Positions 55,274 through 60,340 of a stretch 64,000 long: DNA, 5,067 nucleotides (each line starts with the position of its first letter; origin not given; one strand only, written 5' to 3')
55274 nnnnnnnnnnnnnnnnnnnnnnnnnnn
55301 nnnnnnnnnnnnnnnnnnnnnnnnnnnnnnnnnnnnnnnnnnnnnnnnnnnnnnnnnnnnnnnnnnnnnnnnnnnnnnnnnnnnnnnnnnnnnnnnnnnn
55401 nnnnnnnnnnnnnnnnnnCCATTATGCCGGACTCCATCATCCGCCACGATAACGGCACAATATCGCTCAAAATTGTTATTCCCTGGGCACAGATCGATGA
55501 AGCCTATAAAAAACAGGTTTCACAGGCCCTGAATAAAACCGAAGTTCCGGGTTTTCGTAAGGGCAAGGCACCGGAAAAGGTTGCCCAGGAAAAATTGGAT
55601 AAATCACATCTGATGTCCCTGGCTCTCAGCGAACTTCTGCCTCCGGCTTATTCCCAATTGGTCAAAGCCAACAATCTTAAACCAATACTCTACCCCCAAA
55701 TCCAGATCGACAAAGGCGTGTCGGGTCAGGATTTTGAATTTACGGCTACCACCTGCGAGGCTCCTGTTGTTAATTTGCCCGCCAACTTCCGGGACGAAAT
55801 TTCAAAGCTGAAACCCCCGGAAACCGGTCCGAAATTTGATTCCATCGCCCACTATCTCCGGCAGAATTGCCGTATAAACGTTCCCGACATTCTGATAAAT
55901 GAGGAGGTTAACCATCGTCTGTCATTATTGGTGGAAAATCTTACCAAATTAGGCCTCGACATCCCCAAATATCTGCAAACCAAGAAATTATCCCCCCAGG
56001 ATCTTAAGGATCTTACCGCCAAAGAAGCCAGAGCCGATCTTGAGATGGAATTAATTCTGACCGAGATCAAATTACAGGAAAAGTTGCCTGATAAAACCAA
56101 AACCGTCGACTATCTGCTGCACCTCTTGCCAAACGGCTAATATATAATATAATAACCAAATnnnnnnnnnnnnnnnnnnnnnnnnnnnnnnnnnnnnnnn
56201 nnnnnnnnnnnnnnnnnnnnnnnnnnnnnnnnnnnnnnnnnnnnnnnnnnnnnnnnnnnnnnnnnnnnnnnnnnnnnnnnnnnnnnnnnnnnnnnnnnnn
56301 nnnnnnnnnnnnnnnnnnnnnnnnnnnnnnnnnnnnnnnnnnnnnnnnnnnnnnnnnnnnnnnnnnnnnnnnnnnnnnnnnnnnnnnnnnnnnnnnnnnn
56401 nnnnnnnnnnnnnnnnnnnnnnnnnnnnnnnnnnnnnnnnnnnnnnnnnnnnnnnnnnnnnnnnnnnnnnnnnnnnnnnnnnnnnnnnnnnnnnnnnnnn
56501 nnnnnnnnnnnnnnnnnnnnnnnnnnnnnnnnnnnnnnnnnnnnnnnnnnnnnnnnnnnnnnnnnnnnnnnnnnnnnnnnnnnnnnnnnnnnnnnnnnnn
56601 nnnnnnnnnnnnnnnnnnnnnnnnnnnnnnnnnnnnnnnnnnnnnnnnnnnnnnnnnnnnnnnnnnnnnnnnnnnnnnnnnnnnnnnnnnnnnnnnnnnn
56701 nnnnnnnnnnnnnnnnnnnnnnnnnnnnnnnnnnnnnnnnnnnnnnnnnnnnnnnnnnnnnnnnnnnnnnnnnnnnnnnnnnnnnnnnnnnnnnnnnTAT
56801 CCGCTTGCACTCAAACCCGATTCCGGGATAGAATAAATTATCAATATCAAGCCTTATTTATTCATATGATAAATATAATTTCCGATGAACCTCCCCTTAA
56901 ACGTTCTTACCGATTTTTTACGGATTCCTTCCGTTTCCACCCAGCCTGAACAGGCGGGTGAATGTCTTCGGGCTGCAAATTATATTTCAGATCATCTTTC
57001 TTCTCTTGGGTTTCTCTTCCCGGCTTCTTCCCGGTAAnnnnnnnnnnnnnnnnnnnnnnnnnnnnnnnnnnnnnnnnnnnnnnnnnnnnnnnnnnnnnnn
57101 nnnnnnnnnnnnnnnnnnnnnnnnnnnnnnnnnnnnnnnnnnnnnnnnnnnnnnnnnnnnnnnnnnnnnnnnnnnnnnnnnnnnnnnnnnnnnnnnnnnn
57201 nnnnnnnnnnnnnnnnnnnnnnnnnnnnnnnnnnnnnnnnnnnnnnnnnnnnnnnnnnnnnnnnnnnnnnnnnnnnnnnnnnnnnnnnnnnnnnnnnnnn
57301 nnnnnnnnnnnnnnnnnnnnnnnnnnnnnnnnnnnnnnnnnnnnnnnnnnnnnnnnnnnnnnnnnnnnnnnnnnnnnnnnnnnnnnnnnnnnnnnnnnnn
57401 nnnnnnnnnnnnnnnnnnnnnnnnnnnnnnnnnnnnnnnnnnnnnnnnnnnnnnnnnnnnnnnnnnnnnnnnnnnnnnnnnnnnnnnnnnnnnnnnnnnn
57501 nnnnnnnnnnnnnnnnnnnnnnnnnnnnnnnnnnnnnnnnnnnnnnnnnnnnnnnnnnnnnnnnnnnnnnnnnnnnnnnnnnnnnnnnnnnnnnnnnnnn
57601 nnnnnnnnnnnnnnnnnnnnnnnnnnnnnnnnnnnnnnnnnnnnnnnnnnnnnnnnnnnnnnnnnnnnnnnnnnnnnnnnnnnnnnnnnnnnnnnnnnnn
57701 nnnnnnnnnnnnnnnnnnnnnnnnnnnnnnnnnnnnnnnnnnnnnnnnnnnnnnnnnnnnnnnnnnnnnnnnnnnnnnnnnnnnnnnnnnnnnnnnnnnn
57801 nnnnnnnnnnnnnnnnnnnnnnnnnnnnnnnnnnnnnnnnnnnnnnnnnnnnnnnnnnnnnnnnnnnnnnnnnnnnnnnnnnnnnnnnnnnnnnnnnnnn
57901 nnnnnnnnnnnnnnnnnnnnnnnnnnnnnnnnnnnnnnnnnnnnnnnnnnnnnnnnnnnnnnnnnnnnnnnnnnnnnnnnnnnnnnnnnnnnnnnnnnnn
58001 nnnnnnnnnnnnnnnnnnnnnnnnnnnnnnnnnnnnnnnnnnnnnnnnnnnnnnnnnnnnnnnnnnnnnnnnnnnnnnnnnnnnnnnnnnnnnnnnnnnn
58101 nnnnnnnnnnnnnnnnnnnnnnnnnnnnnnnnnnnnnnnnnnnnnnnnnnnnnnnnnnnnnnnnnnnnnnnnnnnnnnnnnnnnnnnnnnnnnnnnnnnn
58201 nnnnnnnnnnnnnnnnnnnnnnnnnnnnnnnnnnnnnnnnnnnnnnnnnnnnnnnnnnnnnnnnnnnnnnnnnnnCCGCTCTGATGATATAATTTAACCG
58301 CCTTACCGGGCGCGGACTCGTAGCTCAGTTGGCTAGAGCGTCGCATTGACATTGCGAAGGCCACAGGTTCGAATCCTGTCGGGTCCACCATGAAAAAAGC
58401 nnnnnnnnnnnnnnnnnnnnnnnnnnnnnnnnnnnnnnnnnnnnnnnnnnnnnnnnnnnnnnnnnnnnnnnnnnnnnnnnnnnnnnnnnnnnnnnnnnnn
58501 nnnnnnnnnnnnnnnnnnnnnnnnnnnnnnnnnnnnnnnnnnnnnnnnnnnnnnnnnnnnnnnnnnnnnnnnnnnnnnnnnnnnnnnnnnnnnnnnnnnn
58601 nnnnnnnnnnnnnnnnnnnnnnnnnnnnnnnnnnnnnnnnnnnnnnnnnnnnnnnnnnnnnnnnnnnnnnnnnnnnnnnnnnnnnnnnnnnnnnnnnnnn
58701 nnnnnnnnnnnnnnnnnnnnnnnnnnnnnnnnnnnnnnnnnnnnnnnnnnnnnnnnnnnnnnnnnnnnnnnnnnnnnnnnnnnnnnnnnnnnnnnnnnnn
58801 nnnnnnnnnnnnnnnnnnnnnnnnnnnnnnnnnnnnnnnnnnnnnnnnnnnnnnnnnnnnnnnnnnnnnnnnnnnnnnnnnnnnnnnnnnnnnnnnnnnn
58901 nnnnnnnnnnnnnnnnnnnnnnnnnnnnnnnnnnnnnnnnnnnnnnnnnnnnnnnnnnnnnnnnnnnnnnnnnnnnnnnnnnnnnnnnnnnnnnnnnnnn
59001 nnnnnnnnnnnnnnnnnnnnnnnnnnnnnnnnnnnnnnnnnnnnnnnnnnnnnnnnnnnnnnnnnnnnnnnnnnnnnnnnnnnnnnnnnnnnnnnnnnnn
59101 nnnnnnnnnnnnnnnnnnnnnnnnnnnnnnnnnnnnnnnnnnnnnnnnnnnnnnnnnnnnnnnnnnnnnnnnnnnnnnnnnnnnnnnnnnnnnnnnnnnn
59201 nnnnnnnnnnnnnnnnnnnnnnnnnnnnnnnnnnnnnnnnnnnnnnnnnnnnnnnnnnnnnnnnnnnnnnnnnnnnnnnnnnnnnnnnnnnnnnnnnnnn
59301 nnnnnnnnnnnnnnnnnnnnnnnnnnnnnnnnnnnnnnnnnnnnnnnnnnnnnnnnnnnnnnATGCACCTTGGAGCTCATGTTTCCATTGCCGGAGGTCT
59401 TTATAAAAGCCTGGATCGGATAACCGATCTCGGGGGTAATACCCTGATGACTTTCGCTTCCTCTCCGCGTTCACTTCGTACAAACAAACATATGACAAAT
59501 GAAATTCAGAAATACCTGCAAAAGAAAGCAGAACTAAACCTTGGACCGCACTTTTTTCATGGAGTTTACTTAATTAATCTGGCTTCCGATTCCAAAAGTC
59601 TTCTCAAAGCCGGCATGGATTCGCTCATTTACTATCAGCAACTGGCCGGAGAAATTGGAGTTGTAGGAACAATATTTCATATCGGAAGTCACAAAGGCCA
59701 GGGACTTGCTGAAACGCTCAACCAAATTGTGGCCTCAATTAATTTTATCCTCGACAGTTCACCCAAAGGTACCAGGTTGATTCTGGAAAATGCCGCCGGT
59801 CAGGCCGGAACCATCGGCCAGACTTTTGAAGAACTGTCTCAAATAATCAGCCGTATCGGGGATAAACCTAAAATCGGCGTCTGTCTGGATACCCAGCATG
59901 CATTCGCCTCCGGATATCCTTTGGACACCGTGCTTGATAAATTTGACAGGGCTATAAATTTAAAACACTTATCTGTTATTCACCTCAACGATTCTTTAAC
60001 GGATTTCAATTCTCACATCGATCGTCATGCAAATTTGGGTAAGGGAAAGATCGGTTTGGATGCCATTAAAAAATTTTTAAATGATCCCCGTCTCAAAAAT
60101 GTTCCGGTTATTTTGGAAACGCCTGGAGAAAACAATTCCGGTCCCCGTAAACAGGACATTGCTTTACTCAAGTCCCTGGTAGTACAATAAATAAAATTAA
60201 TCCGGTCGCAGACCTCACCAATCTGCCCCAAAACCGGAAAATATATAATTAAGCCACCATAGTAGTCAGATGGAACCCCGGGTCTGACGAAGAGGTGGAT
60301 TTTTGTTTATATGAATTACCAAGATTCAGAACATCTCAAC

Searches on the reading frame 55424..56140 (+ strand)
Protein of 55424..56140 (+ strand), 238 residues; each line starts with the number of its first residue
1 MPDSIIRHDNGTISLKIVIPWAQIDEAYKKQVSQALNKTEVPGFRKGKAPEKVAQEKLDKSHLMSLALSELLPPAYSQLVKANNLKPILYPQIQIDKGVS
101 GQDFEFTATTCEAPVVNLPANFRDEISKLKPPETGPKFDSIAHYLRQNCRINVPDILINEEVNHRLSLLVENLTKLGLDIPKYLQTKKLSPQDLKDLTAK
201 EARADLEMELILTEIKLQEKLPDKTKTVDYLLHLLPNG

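Call 93: search_protein_families(library=pfam, proteins=[window:55424-56140:+], max_evalue=0.0001)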
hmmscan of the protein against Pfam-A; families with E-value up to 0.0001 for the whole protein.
window:55424-56140:+ (238 aa): 2 families
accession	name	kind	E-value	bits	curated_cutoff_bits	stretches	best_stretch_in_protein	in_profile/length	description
PF05697.18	Trigger_N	-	4.9e-24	85.7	22.2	1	8-120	8-119/144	Bacterial trigger factor protein (TF)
PF05698.19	Trigger_C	-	5.8e-10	39.9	22.7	1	141-221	29-109/162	Bacterial trigger factor protein (TF) C-terminus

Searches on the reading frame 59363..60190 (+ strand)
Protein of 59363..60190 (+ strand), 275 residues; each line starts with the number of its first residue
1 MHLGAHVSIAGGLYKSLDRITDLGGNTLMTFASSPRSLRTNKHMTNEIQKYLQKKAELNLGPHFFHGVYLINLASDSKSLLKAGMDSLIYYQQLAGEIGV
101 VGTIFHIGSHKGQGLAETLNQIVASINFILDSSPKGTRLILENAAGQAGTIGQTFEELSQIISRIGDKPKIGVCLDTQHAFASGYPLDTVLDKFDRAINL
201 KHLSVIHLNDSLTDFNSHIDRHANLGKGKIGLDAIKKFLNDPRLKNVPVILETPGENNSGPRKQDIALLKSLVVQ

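Call 93: search_protein_families(library=pfam, proteins=[window:59363-60190:+], max_evalue=0.0001)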
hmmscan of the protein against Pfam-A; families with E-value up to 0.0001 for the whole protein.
window:59363-60190:+ (275 aa): 1 family
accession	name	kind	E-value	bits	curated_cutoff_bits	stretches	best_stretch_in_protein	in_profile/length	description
PF01261.30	AP_endonuc_2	-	1e-39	137.2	31.1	1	18-271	2-248/249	Xylose isomerase-like TIM barrel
